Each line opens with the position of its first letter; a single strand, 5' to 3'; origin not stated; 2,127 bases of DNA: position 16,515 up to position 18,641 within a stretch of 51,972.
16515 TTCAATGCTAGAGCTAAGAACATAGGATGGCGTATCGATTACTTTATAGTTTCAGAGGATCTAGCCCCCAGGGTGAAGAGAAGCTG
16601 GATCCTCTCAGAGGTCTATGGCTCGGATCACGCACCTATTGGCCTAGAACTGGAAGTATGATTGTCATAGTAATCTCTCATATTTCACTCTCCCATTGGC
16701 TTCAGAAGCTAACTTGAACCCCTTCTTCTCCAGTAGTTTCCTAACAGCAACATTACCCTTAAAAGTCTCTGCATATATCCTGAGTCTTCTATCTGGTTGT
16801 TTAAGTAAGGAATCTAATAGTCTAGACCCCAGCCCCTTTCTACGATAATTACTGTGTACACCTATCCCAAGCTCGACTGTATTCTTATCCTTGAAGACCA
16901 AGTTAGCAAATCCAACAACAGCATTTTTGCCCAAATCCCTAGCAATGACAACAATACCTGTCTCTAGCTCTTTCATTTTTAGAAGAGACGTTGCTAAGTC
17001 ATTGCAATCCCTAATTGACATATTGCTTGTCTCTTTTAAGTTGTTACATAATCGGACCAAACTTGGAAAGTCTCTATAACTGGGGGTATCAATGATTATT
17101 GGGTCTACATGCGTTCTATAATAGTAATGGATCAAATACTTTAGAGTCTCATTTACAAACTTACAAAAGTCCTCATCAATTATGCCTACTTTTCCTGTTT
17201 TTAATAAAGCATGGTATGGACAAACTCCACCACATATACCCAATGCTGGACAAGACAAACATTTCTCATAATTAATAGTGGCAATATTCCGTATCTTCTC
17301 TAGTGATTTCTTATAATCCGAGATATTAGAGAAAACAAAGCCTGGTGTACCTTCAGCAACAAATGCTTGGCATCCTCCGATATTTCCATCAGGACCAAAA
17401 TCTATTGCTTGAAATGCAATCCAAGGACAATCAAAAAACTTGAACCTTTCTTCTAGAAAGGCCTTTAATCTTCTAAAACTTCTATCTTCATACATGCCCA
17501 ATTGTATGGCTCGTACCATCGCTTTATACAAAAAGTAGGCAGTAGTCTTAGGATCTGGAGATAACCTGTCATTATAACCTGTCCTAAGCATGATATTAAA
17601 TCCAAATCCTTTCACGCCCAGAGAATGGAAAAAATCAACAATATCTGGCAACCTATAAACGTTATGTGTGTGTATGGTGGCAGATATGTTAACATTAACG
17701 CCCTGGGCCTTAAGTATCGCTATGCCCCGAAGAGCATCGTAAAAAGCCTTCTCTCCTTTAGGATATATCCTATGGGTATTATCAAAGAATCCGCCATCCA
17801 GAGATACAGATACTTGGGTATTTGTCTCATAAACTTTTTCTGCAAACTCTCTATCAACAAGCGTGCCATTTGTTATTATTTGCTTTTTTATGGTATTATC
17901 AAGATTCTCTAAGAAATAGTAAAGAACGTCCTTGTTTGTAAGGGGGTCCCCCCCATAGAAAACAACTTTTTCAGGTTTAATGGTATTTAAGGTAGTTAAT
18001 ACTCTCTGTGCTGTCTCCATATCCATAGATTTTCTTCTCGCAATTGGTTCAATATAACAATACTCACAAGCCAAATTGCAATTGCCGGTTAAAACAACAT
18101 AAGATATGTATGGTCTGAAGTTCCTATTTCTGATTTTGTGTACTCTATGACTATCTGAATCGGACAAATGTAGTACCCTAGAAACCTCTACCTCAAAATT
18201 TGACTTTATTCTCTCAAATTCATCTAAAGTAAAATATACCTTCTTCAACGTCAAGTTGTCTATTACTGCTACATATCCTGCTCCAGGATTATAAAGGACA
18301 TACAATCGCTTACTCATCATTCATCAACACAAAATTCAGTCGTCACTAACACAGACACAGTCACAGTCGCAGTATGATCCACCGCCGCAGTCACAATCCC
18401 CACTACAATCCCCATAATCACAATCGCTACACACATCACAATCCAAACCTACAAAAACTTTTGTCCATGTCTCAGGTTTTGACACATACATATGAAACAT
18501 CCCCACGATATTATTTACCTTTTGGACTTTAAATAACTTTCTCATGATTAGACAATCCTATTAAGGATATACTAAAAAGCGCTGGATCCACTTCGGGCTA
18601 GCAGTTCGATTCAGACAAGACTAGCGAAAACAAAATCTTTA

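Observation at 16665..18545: Compact RiPP-like locus: Cys/Asp-rich precursor peptide plus a radical-SAM/SPASM maturase fused to a GNAT acetyltransferase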

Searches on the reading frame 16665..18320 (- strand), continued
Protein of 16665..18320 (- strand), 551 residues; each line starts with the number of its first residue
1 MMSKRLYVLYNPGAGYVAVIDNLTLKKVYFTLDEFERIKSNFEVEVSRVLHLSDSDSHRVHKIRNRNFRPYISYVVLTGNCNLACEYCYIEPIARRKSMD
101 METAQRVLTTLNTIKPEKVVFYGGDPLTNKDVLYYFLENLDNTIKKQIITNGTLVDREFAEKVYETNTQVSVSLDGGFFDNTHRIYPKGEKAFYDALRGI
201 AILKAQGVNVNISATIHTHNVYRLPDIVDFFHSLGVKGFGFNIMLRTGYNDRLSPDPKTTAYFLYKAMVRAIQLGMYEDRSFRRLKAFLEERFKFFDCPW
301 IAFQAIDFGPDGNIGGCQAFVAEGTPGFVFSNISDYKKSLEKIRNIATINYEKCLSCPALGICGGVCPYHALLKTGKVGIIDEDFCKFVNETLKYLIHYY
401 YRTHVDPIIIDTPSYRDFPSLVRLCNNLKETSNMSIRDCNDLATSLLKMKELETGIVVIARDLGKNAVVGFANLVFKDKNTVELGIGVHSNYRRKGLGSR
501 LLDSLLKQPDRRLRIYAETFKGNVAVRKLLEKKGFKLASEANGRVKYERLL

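Call 83: search_protein_families(library=ncbifam, proteins=[P0021, P0246, P0255], max_evalue=0.01)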
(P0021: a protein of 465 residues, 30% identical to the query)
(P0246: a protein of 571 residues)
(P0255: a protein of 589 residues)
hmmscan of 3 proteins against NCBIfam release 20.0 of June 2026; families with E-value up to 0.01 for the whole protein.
P0021 (465 aa): 73 families (the best 25 are shown)
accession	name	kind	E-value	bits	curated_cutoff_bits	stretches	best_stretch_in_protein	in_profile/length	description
TIGR04136.1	rSAM_FibroRumin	equivalog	8.4e-234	776.5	400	1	5-460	2-457/458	FibroRumin system radical SAM peptide maturase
NF047865.1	rSAM_PapB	equivalog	2.1e-42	145.5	340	1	97-428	6-323/330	PapB family radical SAM/SPASM ranthipeptide maturase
NF038107.1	rSAM_NF038107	equivalog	1.4e-33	116.4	600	1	68-436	58-413/444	Cys-every-fifth radical SAM/SPASM peptide maturase CefB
TIGR04280.1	geopep_mat_rSAM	hypoth_equivalog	1.1e-32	113.5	400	1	68-438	57-407/428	geopeptide radical SAM maturase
TIGR03906.1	quino_hemo_SAM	equivalog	4.8e-32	111.2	453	1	53-460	56-451/467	quinohemoprotein amine dehydrogenase maturation protein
TIGR04463.1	rSAM_vs_C_rich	equivalog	5.1e-30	104.6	525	1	103-432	91-405/438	TIGR04463 family radical SAM/SPASM RiPP maturase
TIGR04064.1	rSAM_nif11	equivalog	5.6e-30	104.4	518.7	1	76-453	69-430/459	nif11-like peptide radical SAM maturase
TIGR03974.1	rSAM_six_Cys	equivalog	9.4e-30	103.8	425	1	56-450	61-443/451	thioether cross-link-forming SCIFF peptide maturase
TIGR03942.1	sulfatase_rSAM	equivalog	3.9e-28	98.6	349.45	1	100-442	7-343/363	anaerobic sulfatase maturase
NF040492.1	not_ScfB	exception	1.1e-27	97.1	855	1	93-449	95-441/450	ScfB-related radical SAM/SPASM orphan maturase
NF041707.1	rSAM_YhhB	equivalog_domain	2e-26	92.7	445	1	100-303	8-202/369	cyclophane-forming radical SAM/SPASM peptide maturase YhhB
NF041298.1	rSAM_mat_DynA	equivalog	8.3e-24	84.2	450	1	103-437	10-335/356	dynobactin maturation radical SAM/SPASM protein DynA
TIGR03978.1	rSAM_paired_1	equivalog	6.8e-23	81.1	370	1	96-288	85-264/466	His-Xaa-Ser system radical SAM maturase HxsB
TIGR04068.1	rSAM_ocin_clost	equivalog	1.9e-22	79.8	500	1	92-327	82-302/462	Cys-rich peptide radical SAM maturase CcpM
TIGR04148.1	GG_samocin_CFB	equivalog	7.4e-22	78.1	300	1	97-255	20-172/411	radical SAM peptide maturase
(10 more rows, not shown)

P0246 (571 aa): 92 families (the best 25 are shown)
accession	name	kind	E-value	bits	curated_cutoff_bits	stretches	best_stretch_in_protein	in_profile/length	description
TIGR04136.1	rSAM_FibroRumin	equivalog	1.3e-47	162.8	400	1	74-418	82-452/458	FibroRumin system radical SAM peptide maturase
NF047865.1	rSAM_PapB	equivalog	7.8e-38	130.5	340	1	90-393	10-324/330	PapB family radical SAM/SPASM ranthipeptide maturase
TIGR03978.1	rSAM_paired_1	equivalog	3.4e-33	115.1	370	1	29-260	24-265/466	His-Xaa-Ser system radical SAM maturase HxsB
TIGR03942.1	sulfatase_rSAM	equivalog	1.1e-32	113.5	349.45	1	92-290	10-218/363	anaerobic sulfatase maturase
NF041718.1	rSAM_phane_AMC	equivalog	2.6e-30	105.7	425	1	86-280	9-205/362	cyclophane-forming radical SAM peptide maturase AmcB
TIGR04068.1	rSAM_ocin_clost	equivalog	4.3e-30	105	500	1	28-236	27-244/462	Cys-rich peptide radical SAM maturase CcpM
NF041298.1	rSAM_mat_DynA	equivalog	5.6e-30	104.5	450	1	84-265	2-184/356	dynobactin maturation radical SAM/SPASM protein DynA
TIGR04163.1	rSAM_cobopep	equivalog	1.9e-28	99.4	375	1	84-426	65-426/428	peptide-modifying radical SAM enzyme CbpB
NF041707.1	rSAM_YhhB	equivalog_domain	1.2e-27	96.8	445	1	93-262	12-192/369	cyclophane-forming radical SAM/SPASM peptide maturase YhhB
TIGR04064.1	rSAM_nif11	equivalog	1.6e-27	96.4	518.7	2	86-218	81-217/459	nif11-like peptide radical SAM maturase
NF038107.1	rSAM_NF038107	equivalog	1.5e-24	86.6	600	1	73-259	71-270/444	Cys-every-fifth radical SAM/SPASM peptide maturase CefB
TIGR04463.1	rSAM_vs_C_rich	equivalog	2.5e-24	85.8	525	1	50-265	47-269/438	TIGR04463 family radical SAM/SPASM RiPP maturase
TIGR03906.1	quino_hemo_SAM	equivalog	4e-23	81.8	453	1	90-420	101-448/467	quinohemoprotein amine dehydrogenase maturation protein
TIGR04250.1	SCM_rSAM_ScmE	equivalog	2.9e-22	79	400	1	90-253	10-166/358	SynChlorMet cassette radical SAM/SPASM protein ScmE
TIGR04334.1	rSAM_Clo7bot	equivalog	5.6e-22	78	600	1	73-263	78-273/440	radical SAM/SPASM domain Clo7bot peptide maturase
TIGR03974.1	rSAM_six_Cys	equivalog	4.4e-21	75.3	425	1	91-223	105-243/451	thioether cross-link-forming SCIFF peptide maturase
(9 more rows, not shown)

P0255 (589 aa): 90 families (the best 25 are shown)
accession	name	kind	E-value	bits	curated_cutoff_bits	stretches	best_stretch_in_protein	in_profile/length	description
TIGR04136.1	rSAM_FibroRumin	equivalog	1e-60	205.9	400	1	60-423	79-454/458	FibroRumin system radical SAM peptide maturase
NF047865.1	rSAM_PapB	equivalog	3e-46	158.2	340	1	72-402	2-329/330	PapB family radical SAM/SPASM ranthipeptide maturase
TIGR04064.1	rSAM_nif11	equivalog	3.7e-41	141.3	518.7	2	39-211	44-216/459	nif11-like peptide radical SAM maturase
TIGR03974.1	rSAM_six_Cys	equivalog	8.2e-37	127.1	425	2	68-216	92-241/451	thioether cross-link-forming SCIFF peptide maturase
TIGR03906.1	quino_hemo_SAM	equivalog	1.2e-35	123.1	453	1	72-409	93-434/467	quinohemoprotein amine dehydrogenase maturation protein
NF041298.1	rSAM_mat_DynA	equivalog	4e-34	118.2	450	1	80-407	8-339/356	dynobactin maturation radical SAM/SPASM protein DynA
TIGR03942.1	sulfatase_rSAM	equivalog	5.1e-33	114.6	349.45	1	78-414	6-346/363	anaerobic sulfatase maturase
NF038107.1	rSAM_NF038107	equivalog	4.8e-31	108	600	1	77-416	89-424/444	Cys-every-fifth radical SAM/SPASM peptide maturase CefB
TIGR04163.1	rSAM_cobopep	equivalog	1.3e-30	106.6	375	2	72-251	63-239/428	peptide-modifying radical SAM enzyme CbpB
TIGR04068.1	rSAM_ocin_clost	equivalog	1.1e-29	103.7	500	1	72-219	83-232/462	Cys-rich peptide radical SAM maturase CcpM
TIGR04280.1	geopep_mat_rSAM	hypoth_equivalog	1.1e-29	103.7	400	1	12-214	17-225/428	geopeptide radical SAM maturase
TIGR04083.1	rSAM_pep_methan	hypoth_equivalog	4e-28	98.4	300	1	80-406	7-328/376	TIGR04083 family peptide-modifying radical SAM enzyme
NF041707.1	rSAM_YhhB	equivalog_domain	5.4e-28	97.9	445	1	80-254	9-188/369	cyclophane-forming radical SAM/SPASM peptide maturase YhhB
TIGR03978.1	rSAM_paired_1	equivalog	4.2e-27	95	370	1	78-244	88-254/466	His-Xaa-Ser system radical SAM maturase HxsB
NF035951.1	rSAM_RumMC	equivalog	7.9e-27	94.1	720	1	79-219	118-259/510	RumMC family radical SAM sactipeptide maturase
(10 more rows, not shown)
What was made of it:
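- On FibroRumin system: The control member P0021 scores 776.5 bits (call 83).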

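Call 105: search_protein_families(library=padloc, proteins=[window:16668-18320:-], max_evalue=0.001)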
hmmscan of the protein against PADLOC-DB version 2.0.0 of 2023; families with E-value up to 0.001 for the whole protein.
window:16668-18320:- (551 aa): 2 families
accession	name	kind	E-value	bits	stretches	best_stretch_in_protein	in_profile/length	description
PDLC02904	pVip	-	5e-15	53.7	1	77-222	9-155/262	Viperins associated with kinases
PDLC02903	pVip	-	1.2e-14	52.5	1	76-221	5-150/257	Viperins not associated with kinases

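Call 112: find_related_loci(query=A1, collection=viral_contigs, flank=3000)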
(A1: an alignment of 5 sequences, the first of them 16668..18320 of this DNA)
Query A1 (551 aa) in viral_contigs; peptide patterns used: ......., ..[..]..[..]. (x = any residue, [..] = any of these).
105 stretches matched a pattern, but none encodes a relative of the query by tblastn (E <= 1e-3).
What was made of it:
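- Tried and rejected: There are no relatives in IMG/VR (call 112).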

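Call 113: search_dna_similar(query=window:16668-18320:-, collection=plasmids, mode=protein, max_rows=8)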
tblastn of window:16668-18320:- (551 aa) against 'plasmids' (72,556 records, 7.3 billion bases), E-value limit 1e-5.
Records with a match: 218; places in all: 233; records where one place covers at least 80% of the query: 0.
Best place of each record, by identity: <60% 218.
By first word of the organism name: Bacillus 53; Clostridium 23; Leisingera 13; Paracoccus 12; Klebsiella 7; Roseibium 7; Halobaculum 6; Rhizobium 6; Paraclostridium 5; Mesorhizobium 4; and 51 more.
By predicted mobility (MOB-suite, as given by PLSDB): non-mobilizable 165; mobilizable 28; conjugative 25.
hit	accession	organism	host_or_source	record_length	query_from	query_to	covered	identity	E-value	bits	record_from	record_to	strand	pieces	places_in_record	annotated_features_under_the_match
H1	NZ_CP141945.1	Novosphingobium sp. RL4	Rheum palmatum L.,Single ...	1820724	18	402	70%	25.2%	3e-13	81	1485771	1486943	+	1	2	none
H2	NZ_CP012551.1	Campylobacter sp. RM16187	dog,cell culture,oral swab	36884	72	406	61%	28.5%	2e-39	162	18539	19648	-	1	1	FibroRumin system radical SAM peptide maturase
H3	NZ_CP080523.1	Mesorhizobium sp. AR10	Astragalus sp.,Cell culture,root nodule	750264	32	402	67%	24.5%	6e-15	86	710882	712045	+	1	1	radical SAM protein | FAD-dependent monooxygenase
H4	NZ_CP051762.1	Sarcina sp. JB2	Pan troglodytes verus (Western ...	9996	4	403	73%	22.1%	1e-8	66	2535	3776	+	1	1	radical SAM protein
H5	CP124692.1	Paraclostridium bifermentans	Whole organism,peat soil sample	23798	72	408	61%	26.1%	1e-13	82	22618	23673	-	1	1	none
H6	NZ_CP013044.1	Clostridium perfringens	equine,Whole pure organism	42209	2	370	67%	23.8%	2e-11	74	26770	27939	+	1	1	radical SAM protein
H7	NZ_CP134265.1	Clostridium perfringens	Canis lupus familiaris,bacterial ...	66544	2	370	67%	23.8%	2e-11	74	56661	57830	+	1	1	radical SAM protein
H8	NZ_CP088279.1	Bradyrhizobium barranii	Glycine max cv. AC Glengarry,cell ...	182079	45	409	66%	23.9%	1e-9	69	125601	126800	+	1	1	radical SAM protein | tryptophan 7-halogenase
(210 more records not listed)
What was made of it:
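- Tried and rejected: Plasmids hold only about 25-28%-identical relatives (call 113).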

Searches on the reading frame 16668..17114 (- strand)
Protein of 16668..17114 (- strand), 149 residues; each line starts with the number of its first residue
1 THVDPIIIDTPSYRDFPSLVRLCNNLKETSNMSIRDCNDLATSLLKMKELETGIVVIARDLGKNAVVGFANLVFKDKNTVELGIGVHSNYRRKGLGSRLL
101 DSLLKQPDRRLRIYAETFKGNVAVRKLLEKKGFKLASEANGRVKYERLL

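Call 60: search_solved_structures(query=window:16668-17114:-, max_evalue=0.01, show_alignments=2)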
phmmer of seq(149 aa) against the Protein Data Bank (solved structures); distinct sequences matched with E-value up to 0.01: 1.
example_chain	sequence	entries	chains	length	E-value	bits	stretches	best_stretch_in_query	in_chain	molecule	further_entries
3t9y_A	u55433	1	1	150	0.0043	20.4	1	14-119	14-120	Acetyltransferase, GNAT family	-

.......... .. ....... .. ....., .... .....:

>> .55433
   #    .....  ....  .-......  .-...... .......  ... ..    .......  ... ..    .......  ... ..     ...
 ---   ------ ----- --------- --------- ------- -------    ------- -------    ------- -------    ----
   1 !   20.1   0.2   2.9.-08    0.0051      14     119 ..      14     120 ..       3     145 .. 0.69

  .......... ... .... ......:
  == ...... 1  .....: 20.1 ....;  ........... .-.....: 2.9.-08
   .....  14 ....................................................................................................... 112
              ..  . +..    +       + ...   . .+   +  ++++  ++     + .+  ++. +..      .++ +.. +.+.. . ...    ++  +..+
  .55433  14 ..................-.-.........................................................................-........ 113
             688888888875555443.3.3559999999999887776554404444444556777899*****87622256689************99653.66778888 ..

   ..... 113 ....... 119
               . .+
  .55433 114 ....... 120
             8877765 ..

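Call 61: search_protein_families(library=ncbifam, proteins=[window:16668-17114:-], max_evalue=10)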
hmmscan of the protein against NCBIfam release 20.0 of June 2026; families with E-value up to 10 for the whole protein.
seq(149 aa): 12 families
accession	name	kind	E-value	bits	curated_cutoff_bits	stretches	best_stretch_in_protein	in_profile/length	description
TIGR01575.1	rimI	equivalog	2.9e-07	30.7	86.4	1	64-136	41-115/132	ribosomal protein S18-alanine N-acetyltransferase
NF040503.1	resist_ArsN1a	equivalog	3.7e-07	30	170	1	29-134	26-134/159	arsinothricin resistance N-acetyltransferase ArsN1 family A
TIGR03448.1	mycothiol_MshD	equivalog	1.3e-05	24.7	163.1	1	49-116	42-109/294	mycothiol synthase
TIGR03585.1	PseH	equivalog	0.00021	21.4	93.1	1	64-139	60-139/156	UDP-4-amino-4,6-dideoxy-N-acetyl-beta-L-altrosamine N-acetyltransferase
NF007025.1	PRK09491.1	equivalog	0.0022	17.9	173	1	64-135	48-121/145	ribosomal protein S18-alanine N-acetyltransferase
TIGR02406.1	ectoine_EctA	equivalog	0.0069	16.4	120.6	1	36-132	23-122/157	diaminobutyrate acetyltransferase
NF058543.1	ActPatMycb56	equivalog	0.013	14.4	460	1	59-141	196-282/317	acetyltransferase Pat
NF005840.0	PRK07757.1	equivalog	0.014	15.3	154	1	8-107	5-95/153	N-acetyltransferase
NF040502.1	PPT_acetyltrans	equivalog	0.028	14.1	300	1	62-134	66-135/183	phosphinothricin N-acetyltransferase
NF007527.0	PRK10140.1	equivalog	0.099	12.5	236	1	78-136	78-139/162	N-acetyltransferase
NF040501.1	resist_ArsN2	equivalog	0.1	12.2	125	1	45-108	14-78/133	arsenic resistance N-acetyltransferase ArsN2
NF002959.0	PRK03624.1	equivalog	0.13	11.9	124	1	34-132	30-128/147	GNAT family acetyltransferase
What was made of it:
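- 16668..17099 (-): C-terminal GNAT acetyltransferase domain (residues about 408-551), with acetyl-CoA motif A R493-R-K-G-L-G. Weak RimI-like match (call 61).
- Closest known: GNAT tailoring or immunity enzymes of RiPP pathways. Different: Sequence similarity is only generic, with RimI-like the best at 30.7 bits against a cut-off of 86.4 (call 61).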

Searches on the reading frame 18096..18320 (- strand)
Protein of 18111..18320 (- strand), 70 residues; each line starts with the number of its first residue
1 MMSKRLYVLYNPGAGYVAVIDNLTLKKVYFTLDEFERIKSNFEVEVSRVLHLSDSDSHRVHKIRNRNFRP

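Call 61: search_protein_families(library=ncbifam, proteins=[window:18111-18320:-], max_evalue=10)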
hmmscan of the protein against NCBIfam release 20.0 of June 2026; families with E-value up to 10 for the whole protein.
seq(70 aa): 0 families

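Call 95: predict_structure(alignment_id=A5)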
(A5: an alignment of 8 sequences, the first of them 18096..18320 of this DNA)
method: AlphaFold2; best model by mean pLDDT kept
length: 75 residues; sequences in the alignment: 8
mean_pLDDT: 68.7   pTM: 0.52
mean pLDDT of the five models: 68.7, 68.5, 68.1, 67.6, 57.3
residues with pLDDT >= 90: 0; 70-90: 46; 50-70: 7; < 50: 22
segments of 3 or more residues with pLDDT < 50: 56-75
pLDDT, mean of each block of 10 residues (from residue 1): 71 84 81 86 77 50 43 46
secondary structure, 60 per line:
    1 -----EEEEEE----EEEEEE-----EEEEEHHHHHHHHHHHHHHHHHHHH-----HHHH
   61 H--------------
elements in order: E6-11 E16-21 E27-31 H32-51 H57-61

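Call 97: fold_search(model_id=the predicted structure, library=pdb)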
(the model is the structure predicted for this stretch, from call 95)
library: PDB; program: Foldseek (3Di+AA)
matches with E <= 10: 715; with E <= 0.001: 0
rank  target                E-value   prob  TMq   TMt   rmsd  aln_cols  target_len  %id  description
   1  1z1b_A                6.9e-01  0.21  0.34  0.11   6.2        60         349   20  Crystal structure of a lambda integrase dimer bound to a COC' core site (released 2005-06-28)
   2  8xrm_Q                9.0e-01  0.54  0.42  0.49   4.0        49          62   12  RNA polymerase II elongation complex with DSIF, SPT6, and ELOF1 transcribing genomic DNA extracted from human nuclei (released 2025-05-07)
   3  6kco_E                9.0e-01  0.12  0.29  0.27  10.0        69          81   12  Shuguo PWWP in complex with ssDNA (released 2020-07-01)
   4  1sl2_A                1.1e+00  0.20  0.29  0.04   4.1        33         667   24  Ternary 5' complex of T7 DNA polymerase with a DNA primer/template containing a cis-syn thymine dimer on the template  (released 2004-07-06)
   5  6kcp_D                1.1e+00  0.11  0.31  0.28  11.3        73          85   12  Shuguo PWWP in complex with ssDNA (released 2020-07-01)
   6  6kco_F                1.1e+00  0.10  0.29  0.27  11.2        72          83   10  Shuguo PWWP in complex with ssDNA (released 2020-07-01)
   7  1yn8_A                1.2e+00  0.18  0.27  0.32   2.8        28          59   14  SH3 domain of yeast NBP2 (released 2006-05-30)
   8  1skw_A                1.3e+00  0.18  0.29  0.04   4.2        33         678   24  Binary 3' complex of T7 DNA polymerase with a DNA primer/template containing a disordered cis-syn thymine dimer on the (released 2004-07-06)
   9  1zyq_A                1.4e+00  0.18  0.29  0.04   4.1        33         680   24  T7 DNA polymerase in complex with 8oG and incoming ddATP (released 2005-11-22)
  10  3net_B                1.5e+00  0.41  0.39  0.08   3.2        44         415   20  Crystal structure of histidyl-tRNA synthetase from Nostoc sp. PCC 7120 (released 2010-08-04)
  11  6kco_M                1.5e+00  0.09  0.29  0.28   9.9        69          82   12  Shuguo PWWP in complex with ssDNA (released 2020-07-01)
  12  1u2l_A                1.6e+00  0.21  0.38  0.12   6.5        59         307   12  Crystal structure of the C-terminal domain from the catalase-peroxidase KatG of Escherichia coli (P1) (released 2004-10-05)
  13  6kcp_B                1.6e+00  0.08  0.29  0.27  11.5        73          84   12  Shuguo PWWP in complex with ssDNA (released 2020-07-01)
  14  9e5c_3c               1.7e+00  0.51  0.37  0.11   1.5        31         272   22  Cryo-EM structure of 96 nm repeat of microtubule doublet from T. brucei flagellum (released 2025-03-12)
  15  2pn2                  1.7e+00  0.35  0.32  0.18   2.1        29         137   14  CRYSTAL STRUCTURE OF A PUTATIVE OSMOTIC STRESS INDUCED AND DETOXIFICATION RESPONSE PROTEIN (PSYC_0566) FROM PSYCHROBACTE (released 2007-05-08)
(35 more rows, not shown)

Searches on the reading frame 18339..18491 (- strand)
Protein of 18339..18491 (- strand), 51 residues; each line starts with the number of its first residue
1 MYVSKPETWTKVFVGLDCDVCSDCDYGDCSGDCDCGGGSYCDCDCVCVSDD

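Call 40: find_homologous_proteins(query=A3, max_evalue=0.1)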
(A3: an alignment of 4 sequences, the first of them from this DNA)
Query A3 (4 sequences) (51 aa, profile of the alignment): 1 proteins with E <= 0.1 among 233 candidates.
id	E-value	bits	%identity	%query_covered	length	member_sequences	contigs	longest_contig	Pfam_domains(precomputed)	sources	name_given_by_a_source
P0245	6.3e-11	60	50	61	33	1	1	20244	-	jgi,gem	-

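Call 61: search_protein_families(library=ncbifam, proteins=[window:18339-18491:-], max_evalue=10)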
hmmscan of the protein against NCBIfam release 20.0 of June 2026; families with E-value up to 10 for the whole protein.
seq(51 aa): 0 families
